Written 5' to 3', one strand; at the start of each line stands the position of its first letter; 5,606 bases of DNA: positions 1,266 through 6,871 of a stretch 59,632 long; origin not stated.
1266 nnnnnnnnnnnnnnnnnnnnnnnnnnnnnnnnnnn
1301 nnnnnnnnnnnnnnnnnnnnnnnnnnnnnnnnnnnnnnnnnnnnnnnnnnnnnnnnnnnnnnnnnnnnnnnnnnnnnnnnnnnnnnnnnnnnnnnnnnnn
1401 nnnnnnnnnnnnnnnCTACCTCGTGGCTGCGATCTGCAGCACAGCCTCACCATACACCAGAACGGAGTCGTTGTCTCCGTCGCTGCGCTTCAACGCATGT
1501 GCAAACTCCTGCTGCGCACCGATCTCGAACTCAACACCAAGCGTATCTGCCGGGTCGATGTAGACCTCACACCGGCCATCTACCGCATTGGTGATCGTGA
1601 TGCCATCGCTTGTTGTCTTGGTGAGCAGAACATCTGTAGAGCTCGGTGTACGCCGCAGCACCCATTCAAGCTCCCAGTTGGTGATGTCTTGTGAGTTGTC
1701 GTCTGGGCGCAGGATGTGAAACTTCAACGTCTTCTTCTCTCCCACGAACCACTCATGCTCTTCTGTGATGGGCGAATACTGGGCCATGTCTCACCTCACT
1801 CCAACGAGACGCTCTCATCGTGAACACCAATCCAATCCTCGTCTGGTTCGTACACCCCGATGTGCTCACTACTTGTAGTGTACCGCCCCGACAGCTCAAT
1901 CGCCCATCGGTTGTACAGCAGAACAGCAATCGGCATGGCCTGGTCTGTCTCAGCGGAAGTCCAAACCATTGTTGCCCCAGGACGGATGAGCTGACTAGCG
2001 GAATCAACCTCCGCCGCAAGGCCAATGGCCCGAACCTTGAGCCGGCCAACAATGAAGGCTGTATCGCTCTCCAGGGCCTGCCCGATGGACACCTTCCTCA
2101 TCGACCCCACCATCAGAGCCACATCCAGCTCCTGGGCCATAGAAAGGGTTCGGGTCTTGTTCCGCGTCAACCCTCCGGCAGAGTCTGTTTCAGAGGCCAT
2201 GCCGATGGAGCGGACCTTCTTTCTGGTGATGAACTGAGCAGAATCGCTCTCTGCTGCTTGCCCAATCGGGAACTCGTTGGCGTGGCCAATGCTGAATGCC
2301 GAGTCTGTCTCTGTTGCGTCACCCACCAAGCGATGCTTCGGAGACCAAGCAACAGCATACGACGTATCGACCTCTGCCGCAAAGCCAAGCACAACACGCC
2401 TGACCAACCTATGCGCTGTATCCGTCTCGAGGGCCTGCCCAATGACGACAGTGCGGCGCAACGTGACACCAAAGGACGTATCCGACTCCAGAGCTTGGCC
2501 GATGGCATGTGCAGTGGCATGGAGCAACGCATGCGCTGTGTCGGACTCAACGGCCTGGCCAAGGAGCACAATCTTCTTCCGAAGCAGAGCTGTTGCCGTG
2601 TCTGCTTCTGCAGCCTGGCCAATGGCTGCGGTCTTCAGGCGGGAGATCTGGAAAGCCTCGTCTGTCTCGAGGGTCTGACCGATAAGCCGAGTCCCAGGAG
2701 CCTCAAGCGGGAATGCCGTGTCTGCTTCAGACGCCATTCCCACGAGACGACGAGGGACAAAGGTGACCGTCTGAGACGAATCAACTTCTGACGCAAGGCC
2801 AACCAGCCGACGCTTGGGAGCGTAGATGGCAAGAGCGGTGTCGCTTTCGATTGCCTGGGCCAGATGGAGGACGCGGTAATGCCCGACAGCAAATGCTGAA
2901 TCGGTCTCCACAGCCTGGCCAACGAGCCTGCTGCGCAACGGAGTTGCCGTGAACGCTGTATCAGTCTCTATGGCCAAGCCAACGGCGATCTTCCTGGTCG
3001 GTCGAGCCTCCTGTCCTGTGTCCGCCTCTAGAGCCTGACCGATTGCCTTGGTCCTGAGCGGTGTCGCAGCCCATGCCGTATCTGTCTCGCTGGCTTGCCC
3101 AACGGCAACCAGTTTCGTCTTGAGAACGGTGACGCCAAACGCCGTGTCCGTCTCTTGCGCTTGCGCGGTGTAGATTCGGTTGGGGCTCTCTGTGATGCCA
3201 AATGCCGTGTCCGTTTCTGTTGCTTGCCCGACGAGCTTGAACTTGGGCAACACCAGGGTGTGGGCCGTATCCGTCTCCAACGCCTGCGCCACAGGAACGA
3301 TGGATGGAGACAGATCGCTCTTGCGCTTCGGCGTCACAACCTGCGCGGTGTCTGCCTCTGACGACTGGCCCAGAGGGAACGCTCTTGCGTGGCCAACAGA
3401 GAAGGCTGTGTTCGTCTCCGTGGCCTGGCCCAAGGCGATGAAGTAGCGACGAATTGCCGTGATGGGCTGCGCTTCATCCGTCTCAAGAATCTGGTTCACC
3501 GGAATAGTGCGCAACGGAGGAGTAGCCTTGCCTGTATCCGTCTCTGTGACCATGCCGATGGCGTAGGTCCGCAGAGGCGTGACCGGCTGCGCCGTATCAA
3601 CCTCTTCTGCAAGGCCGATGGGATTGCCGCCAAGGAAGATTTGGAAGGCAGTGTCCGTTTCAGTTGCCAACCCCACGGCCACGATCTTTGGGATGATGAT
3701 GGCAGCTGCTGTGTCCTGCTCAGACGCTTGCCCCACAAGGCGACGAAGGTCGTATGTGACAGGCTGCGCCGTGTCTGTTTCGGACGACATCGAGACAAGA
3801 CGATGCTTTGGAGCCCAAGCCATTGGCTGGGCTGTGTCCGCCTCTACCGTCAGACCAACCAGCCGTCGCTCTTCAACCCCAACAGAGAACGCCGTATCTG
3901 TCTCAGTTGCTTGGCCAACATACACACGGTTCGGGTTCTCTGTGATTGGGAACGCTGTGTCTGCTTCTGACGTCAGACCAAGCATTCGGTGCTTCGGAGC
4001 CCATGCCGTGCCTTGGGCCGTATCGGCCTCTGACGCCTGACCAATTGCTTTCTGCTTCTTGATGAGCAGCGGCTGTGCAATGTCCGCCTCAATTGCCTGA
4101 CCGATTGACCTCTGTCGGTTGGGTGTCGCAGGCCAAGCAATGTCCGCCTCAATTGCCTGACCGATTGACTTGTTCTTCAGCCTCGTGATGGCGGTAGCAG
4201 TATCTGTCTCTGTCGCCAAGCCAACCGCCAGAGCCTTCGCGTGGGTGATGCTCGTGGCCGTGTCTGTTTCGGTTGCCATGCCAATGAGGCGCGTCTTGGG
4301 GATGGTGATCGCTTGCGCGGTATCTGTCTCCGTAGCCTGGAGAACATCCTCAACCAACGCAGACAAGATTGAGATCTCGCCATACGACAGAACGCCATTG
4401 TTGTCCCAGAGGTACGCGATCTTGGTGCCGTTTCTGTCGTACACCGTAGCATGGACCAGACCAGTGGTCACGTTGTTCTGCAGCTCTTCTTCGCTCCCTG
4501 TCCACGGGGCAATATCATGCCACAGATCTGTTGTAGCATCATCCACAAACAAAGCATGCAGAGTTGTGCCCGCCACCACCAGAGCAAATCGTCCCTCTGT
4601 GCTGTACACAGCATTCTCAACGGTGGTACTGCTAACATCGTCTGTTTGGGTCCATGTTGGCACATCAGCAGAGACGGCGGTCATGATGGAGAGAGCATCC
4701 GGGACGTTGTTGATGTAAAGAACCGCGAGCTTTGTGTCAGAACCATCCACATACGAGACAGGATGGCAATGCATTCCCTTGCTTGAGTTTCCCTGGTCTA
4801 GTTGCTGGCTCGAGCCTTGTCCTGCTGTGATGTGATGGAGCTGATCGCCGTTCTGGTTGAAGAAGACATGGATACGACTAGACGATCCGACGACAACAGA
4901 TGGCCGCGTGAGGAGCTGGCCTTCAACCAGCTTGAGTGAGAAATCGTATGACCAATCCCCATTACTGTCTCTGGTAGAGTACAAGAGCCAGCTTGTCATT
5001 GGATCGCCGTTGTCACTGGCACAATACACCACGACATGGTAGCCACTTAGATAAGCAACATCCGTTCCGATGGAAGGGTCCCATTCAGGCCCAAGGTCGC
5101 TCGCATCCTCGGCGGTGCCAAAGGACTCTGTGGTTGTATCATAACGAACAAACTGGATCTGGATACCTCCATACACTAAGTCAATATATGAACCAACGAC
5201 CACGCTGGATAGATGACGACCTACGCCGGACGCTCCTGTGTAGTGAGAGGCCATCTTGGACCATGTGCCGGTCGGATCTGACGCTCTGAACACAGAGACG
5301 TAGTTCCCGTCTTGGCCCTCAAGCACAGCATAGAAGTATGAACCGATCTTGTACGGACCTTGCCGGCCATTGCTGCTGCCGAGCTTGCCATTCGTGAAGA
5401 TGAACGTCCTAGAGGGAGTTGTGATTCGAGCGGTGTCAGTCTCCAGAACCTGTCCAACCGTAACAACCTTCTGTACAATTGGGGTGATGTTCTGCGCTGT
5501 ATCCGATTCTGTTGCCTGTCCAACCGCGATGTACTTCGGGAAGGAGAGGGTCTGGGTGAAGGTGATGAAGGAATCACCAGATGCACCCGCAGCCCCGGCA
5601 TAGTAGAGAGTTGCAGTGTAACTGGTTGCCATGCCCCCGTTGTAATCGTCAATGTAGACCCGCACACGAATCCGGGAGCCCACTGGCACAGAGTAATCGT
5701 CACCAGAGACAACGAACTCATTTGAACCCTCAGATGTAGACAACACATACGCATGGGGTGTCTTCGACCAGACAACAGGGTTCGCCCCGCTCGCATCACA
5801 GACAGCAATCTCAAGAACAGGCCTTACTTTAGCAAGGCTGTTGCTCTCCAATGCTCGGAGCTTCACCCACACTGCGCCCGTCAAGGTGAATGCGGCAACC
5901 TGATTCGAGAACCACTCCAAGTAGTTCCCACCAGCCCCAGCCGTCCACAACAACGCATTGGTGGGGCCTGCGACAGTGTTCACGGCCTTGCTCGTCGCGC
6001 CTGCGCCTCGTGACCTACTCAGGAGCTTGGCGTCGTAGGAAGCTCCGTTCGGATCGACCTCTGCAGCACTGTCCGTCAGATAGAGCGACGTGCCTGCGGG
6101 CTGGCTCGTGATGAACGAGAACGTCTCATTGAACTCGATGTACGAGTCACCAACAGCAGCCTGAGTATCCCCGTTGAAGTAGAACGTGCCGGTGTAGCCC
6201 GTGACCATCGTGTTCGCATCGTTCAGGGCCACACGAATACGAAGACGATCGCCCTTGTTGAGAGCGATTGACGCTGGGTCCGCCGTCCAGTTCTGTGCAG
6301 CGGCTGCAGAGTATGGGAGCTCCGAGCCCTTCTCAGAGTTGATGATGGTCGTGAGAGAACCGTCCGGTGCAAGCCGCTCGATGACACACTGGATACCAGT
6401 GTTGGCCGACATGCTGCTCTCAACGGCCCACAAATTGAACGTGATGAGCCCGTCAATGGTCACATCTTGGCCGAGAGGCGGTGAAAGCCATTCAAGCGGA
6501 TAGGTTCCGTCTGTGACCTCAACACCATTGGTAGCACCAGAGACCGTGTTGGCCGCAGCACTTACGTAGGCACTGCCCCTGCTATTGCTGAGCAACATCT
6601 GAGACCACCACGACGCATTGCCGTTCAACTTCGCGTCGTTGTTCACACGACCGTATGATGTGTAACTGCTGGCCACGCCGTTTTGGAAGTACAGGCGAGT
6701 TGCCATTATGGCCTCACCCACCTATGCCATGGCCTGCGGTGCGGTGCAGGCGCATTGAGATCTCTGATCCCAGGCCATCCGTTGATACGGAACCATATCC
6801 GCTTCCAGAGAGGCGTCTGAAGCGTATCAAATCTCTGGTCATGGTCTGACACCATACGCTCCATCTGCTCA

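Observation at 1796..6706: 1636-aa protein with about 40 tandem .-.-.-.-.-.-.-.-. repeats, a propeller-like core and duplicated N-terminal domains; repeat family not recognised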

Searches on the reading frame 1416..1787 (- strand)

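Call 24: search_protein_families(library=phrogs, proteins=[window:1416-1787:-], max_evalue=0.001)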
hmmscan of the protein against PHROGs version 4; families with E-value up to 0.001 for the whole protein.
window:1416-1787:- (123 aa): 1 family
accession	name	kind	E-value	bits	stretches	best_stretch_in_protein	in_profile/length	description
phrog_1084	-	unknown function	0.00013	23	1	20-87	19-84/123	unknown function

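Call 31: search_protein_families(library=pfam, proteins=[window:1416-1787:-], max_evalue=10)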
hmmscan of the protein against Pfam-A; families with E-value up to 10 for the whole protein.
window:1416-1787:- (123 aa): 0 families

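Call 76: search_protein_families(library=ncbifam, proteins=[window:1416-1787:-], max_evalue=0.1)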
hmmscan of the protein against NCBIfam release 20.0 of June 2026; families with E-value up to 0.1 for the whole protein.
window:1416-1787:- (123 aa): 0 families

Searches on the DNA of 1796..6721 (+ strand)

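Call 7: search_dna_similar(query=window:1796-6721:+, collection=phages, mode=near, max_rows=20)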
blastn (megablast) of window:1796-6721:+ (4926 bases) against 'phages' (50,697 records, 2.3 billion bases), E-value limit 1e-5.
No match.

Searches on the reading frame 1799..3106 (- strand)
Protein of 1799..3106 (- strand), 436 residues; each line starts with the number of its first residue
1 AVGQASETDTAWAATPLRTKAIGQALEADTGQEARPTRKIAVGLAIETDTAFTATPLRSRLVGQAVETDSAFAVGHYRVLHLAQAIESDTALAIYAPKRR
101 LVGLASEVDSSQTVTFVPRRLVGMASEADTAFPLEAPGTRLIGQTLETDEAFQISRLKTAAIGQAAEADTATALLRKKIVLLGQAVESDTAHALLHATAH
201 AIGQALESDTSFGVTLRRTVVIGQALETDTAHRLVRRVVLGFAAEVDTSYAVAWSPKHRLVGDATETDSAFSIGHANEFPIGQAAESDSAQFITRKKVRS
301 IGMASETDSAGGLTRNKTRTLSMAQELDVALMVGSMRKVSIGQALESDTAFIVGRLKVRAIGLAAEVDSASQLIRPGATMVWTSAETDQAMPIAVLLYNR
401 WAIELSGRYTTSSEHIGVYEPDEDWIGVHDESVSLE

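Call 31: search_protein_families(library=pfam, proteins=[window:1799-3106:-], max_evalue=10)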
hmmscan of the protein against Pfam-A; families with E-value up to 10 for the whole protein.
window:1799-3106:- (436 aa): 2 families
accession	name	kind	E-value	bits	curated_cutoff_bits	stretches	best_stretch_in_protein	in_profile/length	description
PF20322.3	DUF6617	-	0.18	11.3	27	1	336-368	109-141/316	Family of unknown function (DUF6617)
PF09856.14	ScfRs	-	2.1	8.6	24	0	332-376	63-107/157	Short-chain fatty acyl coenzyme A regulator, C-terminal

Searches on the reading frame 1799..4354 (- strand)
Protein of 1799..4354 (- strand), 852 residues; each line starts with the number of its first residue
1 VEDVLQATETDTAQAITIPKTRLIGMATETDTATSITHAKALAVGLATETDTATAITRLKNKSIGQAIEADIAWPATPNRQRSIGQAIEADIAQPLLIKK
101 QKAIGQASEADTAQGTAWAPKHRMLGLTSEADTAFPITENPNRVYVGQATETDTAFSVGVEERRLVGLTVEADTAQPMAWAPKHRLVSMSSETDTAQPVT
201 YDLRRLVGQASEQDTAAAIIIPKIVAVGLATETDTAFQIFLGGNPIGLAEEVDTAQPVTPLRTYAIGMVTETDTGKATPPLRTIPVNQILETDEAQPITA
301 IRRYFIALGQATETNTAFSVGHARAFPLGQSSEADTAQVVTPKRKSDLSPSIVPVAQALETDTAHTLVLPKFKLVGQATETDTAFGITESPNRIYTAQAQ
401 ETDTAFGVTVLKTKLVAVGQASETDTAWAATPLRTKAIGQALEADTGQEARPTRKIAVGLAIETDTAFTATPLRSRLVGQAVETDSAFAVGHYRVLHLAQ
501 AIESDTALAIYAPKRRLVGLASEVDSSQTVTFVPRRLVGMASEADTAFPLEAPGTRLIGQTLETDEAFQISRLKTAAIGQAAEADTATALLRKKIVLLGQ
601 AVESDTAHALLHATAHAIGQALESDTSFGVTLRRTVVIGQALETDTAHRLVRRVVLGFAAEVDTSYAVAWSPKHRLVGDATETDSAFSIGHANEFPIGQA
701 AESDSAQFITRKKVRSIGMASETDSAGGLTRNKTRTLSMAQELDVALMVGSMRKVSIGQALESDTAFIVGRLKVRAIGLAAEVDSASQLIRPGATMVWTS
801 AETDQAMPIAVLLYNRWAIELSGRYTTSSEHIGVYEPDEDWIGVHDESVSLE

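Call 29: search_protein_representatives(protein=window:1799-4354:-)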
Query: 852 residues. Proteins with E-value up to 0.001 (for the whole library): 2371; up to 1e-10: 1616; up to 1e-30: 382. The best 150 are listed.
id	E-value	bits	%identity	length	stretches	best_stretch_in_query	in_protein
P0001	0.0e+00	1817.7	97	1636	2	1-852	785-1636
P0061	8.2e-142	490.8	42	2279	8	5-227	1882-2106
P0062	9.0e-124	431.1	38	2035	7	253-768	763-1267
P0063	1.4e-117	410.7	42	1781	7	4-199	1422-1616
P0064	6.2e-116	405.2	43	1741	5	374-671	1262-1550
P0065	1.2e-110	387.8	40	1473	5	7-474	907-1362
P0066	2.8e-98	346.8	34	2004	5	253-811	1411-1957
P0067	8.1e-95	335.4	40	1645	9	27-214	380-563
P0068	4.4e-93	329.6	45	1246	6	6-220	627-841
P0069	5.1e-93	329.4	37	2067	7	478-787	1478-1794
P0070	1.8e-91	324.3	34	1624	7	310-647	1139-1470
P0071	8.2e-91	322.1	39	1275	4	276-589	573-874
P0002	4.1e-89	316.5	38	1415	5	24-515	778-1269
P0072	1.1e-80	288.7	35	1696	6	6-178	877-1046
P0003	4.6e-80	286.6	38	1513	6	353-688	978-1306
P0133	2.9e-51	191.4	45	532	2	18-299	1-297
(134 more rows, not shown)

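Call 62: predict_structure(alignment_id=A2)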
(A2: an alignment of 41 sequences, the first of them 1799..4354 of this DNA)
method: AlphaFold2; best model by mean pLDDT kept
length: 852 residues; sequences in the alignment: 41
mean_pLDDT: 46.0   pTM: 0.42
mean pLDDT of the five models: 46.0, 41.0, 31.0, 29.4, 27.7
residues with pLDDT >= 90: 0; 70-90: 107; 50-70: 268; < 50: 477
segments of 3 or more residues with pLDDT < 50: 1-20, 31-35, 91-97, 109-472, 486-489, 529-531, 796-800, 802-836, 838-847, 849-852
pLDDT, mean of each block of 10 residues (from residue 1): 35 40 52 50 60 53 61 53 55 48 49 37 29 34 35 30 27 28 28 27 28 27 26 26 27 28 27 27 29 25 25 24 25 26 34 26 25 24 25 25 24 26 25 32 33 43 42 52 51 57 53 57 53 59 56 59 60 70 65 75 68 77 71 74 68 72 61 66 67 75 67 76 67 73 68 74 67 70 59 47 43 35 35 39 40 34
secondary structure, 60 per line:
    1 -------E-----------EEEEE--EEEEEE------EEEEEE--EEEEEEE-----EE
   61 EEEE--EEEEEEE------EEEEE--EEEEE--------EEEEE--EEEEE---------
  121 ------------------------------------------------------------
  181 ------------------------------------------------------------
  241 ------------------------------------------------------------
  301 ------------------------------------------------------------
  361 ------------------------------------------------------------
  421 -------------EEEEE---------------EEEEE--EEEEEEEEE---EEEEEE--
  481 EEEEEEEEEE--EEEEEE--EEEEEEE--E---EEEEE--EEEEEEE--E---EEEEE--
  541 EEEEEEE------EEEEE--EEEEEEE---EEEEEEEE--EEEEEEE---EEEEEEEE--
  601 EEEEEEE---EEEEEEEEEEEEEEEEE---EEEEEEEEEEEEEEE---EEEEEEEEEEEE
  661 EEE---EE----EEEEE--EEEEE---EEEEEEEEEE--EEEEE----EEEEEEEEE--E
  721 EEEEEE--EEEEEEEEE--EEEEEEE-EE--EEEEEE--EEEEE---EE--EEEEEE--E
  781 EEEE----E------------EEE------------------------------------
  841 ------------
elements in order (helices of 4 or more, strands of 3 or more residues): E20-24 E27-32 E39-44 E47-53 E59-64 E67-73 E80-84 E87-91 E100-104 E107-111 E434-438 E454-458 E461-469 E473-478 E481-490 E493-498 E501-507 E514-518 E521-527 E534-538 E541-547 E554-558 E561-567 E571-578 E581-587 E591-598 E601-607 E611-627 E631-645 E649-663 E673-677 E680-684 E688-697 E700-704 E709-717 E720-726 E729-737 E740-746 E752-757 E760-764 E772-777 E780-784 E802-804

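Call 66: fold_search(model_id=the predicted structure, library=pdb)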
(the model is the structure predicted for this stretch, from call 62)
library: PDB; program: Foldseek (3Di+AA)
matches with E <= 10: 9; with E <= 0.001: 0
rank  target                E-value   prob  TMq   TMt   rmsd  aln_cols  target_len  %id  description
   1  4ojl_C                2.2e+00  0.05  0.12  0.13  14.6       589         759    7  Crystal Structure of Putative Tailspike Protein (TSP1, orf210) from Escherichia coli O157:H7 Bacteriohage CBA120 in Co (released 2014-03-26)
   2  4oj5_B                3.2e+00  0.03  0.11  0.12  15.2       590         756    7  Crystal Structure of a Putative Tailspike Protein (TSP1, orf210) from Escherichia coli O157:H7 Bacteriohage CBA120 (released 2014-03-26)
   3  4oj5_A                5.2e+00  0.02  0.11  0.12  14.1       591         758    6  Crystal Structure of a Putative Tailspike Protein (TSP1, orf210) from Escherichia coli O157:H7 Bacteriohage CBA120 (released 2014-03-26)
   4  7vul_A                6.3e+00  0.04  0.15  0.19  12.1       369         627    9  Structure of Klebsiella Phage P560 depolymerase (released 2022-11-16)
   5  4oj6_C                6.3e+00  0.02  0.12  0.13  14.5       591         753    6  Crystal Structure of a Putative Tailspike Protein (TSP1, orf210) from Escherichia coli O157:H7 Bacteriohage CBA120; Se (released 2014-03-26)
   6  3lyc_J                7.3e+00  0.07  0.12  0.31   9.5       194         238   11  Crystal structure of Putative pectinase (YP_001304412.1) from Parabacteroides distasonis ATCC 8503 at 2.30 A resolutio (released 2010-03-16)
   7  3gq8                  8.0e+00  0.03  0.15  0.20  16.6       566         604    7  Crystal Structure of the Bacteriophage phi29 gene product 12 N-terminal fragment in complex with 2-(N-cyclohexylamino)et (released 2009-05-26)
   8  3ak5_C                8.0e+00  0.02  0.13  0.13  14.5       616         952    7  Hemoglobin protease (Hbp) passenger missing domain-2 (released 2010-10-06)
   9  9mne_B                8.4e+00  0.01  0.11  0.10  16.6       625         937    5  Crystal structure of enteropathogenic Escherichia coli EspC (released 2025-10-29)

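Call 122: search_dna_similar(query=P0133, collection=phages, mode=protein, max_rows=30, max_evalue=0.00001)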
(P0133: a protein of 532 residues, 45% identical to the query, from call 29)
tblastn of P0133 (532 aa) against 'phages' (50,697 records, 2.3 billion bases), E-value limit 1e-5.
No match.

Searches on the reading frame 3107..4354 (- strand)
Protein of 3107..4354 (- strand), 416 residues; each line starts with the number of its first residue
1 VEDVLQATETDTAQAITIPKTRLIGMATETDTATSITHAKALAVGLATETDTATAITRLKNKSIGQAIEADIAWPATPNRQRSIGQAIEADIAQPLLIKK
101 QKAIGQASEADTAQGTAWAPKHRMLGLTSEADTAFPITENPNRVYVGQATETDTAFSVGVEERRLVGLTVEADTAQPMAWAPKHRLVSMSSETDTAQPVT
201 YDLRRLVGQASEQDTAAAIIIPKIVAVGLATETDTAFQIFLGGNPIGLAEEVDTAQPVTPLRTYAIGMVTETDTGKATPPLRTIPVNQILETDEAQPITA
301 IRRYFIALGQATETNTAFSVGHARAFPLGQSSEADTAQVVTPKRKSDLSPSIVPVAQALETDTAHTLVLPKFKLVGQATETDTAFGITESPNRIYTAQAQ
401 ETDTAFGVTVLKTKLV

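Call 31: search_protein_families(library=pfam, proteins=[window:3107-4354:-], max_evalue=10)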
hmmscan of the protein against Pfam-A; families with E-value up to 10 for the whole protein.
window:3107-4354:- (416 aa): 1 family
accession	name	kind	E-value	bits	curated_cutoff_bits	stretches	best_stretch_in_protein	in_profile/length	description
PF24621.2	DHQS_C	-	0.082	13.3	27.6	1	24-67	69-113/144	3-dehydroquinate synthase C-terminal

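Call 76: search_protein_families(library=ncbifam, proteins=[window:3107-4354:-], max_evalue=0.1)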
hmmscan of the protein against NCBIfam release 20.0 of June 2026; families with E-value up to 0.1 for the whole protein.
window:3107-4354:- (416 aa): 1 family
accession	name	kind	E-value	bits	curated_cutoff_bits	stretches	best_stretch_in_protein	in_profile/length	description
TIGR04425.1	P_lya_rel_AroB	hypoth_equivalog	0.078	12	400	0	9-62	220-273/348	AroB-related putative sugar phosphate phospholyase (cyclizing)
